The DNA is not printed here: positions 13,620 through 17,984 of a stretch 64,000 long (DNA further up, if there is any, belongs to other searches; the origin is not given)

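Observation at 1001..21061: Complete class 1 DISARM locus (drmD-drmMI-drmA-drmB-drmC) split by a 6.6-kb accessory insert between drmMI and drmA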

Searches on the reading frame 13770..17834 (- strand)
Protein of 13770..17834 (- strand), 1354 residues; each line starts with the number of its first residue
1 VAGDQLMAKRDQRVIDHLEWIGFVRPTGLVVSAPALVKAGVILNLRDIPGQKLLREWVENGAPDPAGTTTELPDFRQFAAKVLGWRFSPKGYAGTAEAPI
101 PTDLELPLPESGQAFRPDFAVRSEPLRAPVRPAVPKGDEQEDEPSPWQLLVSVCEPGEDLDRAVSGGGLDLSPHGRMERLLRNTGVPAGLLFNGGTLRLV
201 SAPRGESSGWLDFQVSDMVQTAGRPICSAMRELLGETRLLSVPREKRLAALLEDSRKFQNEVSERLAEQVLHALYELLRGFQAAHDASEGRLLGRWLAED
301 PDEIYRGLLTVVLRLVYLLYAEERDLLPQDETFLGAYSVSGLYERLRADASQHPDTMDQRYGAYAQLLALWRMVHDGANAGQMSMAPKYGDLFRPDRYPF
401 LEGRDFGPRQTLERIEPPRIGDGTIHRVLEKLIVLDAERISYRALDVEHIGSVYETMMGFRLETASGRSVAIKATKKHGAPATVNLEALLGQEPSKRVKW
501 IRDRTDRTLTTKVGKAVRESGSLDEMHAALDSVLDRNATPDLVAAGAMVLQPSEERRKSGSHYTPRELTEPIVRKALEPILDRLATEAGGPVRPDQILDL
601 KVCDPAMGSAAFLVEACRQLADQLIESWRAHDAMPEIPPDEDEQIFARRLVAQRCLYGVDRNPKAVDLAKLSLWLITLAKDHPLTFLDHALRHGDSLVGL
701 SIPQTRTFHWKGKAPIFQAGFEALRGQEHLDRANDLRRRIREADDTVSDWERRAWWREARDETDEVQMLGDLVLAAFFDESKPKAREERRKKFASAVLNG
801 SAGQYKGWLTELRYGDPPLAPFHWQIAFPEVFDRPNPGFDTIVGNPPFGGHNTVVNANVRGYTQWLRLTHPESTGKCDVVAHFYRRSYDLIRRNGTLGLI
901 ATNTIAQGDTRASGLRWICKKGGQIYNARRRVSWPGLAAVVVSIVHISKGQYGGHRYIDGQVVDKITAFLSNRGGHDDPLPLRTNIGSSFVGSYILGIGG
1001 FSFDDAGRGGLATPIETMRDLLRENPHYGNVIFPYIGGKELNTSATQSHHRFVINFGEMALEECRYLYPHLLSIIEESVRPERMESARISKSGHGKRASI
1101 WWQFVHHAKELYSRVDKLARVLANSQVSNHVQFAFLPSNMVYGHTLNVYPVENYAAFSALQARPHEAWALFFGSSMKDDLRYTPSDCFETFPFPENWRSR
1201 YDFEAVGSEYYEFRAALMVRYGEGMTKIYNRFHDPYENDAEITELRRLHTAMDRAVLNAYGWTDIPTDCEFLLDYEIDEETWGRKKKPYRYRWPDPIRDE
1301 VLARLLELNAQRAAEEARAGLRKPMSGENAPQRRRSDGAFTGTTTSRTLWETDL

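Call 3: search_protein_families(library=padloc, proteins=[window:13770-17834:-])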
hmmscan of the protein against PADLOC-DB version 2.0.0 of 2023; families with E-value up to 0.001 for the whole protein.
window:13770-17834:- (1354 aa): 38 families (the best 25 are shown)
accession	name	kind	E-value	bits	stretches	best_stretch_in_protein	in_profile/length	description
PDLC02643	DrmMI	-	0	1252.9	1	14-1334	7-1334/1347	DrmMI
PDLC02640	DrmMI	-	5.5e-282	936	2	881-1320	534-981/1015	DrmMI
PDLC02638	DrmMI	-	6.7e-237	787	1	16-901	6-934/935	DrmMI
PDLC02639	DrmMI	-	4e-211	701.4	2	313-794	1-487/803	DrmMI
PDLC03618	REase_MTase_IIG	-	1.3e-158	527.7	2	140-742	122-755/1429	Type IIG restriction enzyme-methyltransferase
PDLC02644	DrmMI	-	6.1e-144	479.2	2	817-1325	360-879/988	DrmMI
PDLC02646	DrmMI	-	1.3e-111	372.2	2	820-1318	264-753/792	DrmMI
PDLC02645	DrmMI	-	1e-100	336.1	1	100-719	96-730/772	DrmMI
PDLC03627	REase_MTase_IIG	-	1.3e-63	213.2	1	837-1322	561-1034/1136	Type IIG restriction enzyme-methyltransferase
PDLC03599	REase_MTase_IIG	-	4.6e-61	204.8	2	835-1275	466-921/959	Type IIG restriction enzyme-methyltransferase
PDLC02642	DrmMI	-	3.6e-49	165.7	1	148-577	122-570/594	DrmMI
PDLC03622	REase_MTase_IIG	-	4.9e-39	131.5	3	179-397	3-219/1524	Type IIG restriction enzyme-methyltransferase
PDLC03598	REase_MTase_IIG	-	5.5e-32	108.6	2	840-1270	482-895/912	Type IIG restriction enzyme-methyltransferase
PDLC02626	DrmD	-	1.2e-28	98.3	1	1148-1331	5-182/276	DrmD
PDLC03611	REase_MTase_IIG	-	4.3e-24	82.1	1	548-700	505-654/1532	Type IIG restriction enzyme-methyltransferase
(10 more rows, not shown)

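Call 4: search_protein_families(library=pfam, proteins=[window:13770-17834:-])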
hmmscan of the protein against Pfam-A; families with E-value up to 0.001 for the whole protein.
window:13770-17834:- (1354 aa): 5 families
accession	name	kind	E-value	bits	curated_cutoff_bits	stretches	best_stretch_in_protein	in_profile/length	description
PF07669.17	Eco57I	-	4e-19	69.8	25.3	1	655-907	2-140/171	Eco57I restriction-modification methylase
PF20473.4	MmeI_Mtase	-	6.1e-16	58.8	27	2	841-949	138-250/259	MmeI, DNA-methyltransferase domain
PF20466.3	MmeI_TRD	-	5.1e-10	39.5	27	1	1014-1195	35-206/207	MmeI, target recognition domain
PF02384.22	N6_Mtase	-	7.7e-09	35.7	20.4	1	554-682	20-106/311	N-6 DNA Methylase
PF20464.3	MmeI_N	-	8.5e-05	23.4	27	1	177-279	93-180/181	MmeI, N-terminal domain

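Call 64: search_protein_families(library=ncbifam, proteins=[window:13770-17834:-], max_evalue=0.001)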
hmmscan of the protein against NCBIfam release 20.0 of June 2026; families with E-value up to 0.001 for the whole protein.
window:13770-17834:- (1354 aa): 3 families
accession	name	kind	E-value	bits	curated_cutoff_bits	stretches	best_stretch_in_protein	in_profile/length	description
NF033452.1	BREX_1_MTaseX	exception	7.4e-10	37.3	500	1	597-904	312-567/1210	BREX-1 system adenine-specific DNA-methyltransferase PglX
NF033455.1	BREX_6_MTaseX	exception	6.4e-09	33.9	900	1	593-676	323-399/1319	BREX-6 system adenine-specific DNA-methyltransferase PglX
NF033451.1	BREX_2_MTaseX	equivalog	1.3e-05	23.2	400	1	563-683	199-296/1185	BREX-2 system adenine-specific DNA-methyltransferase PglX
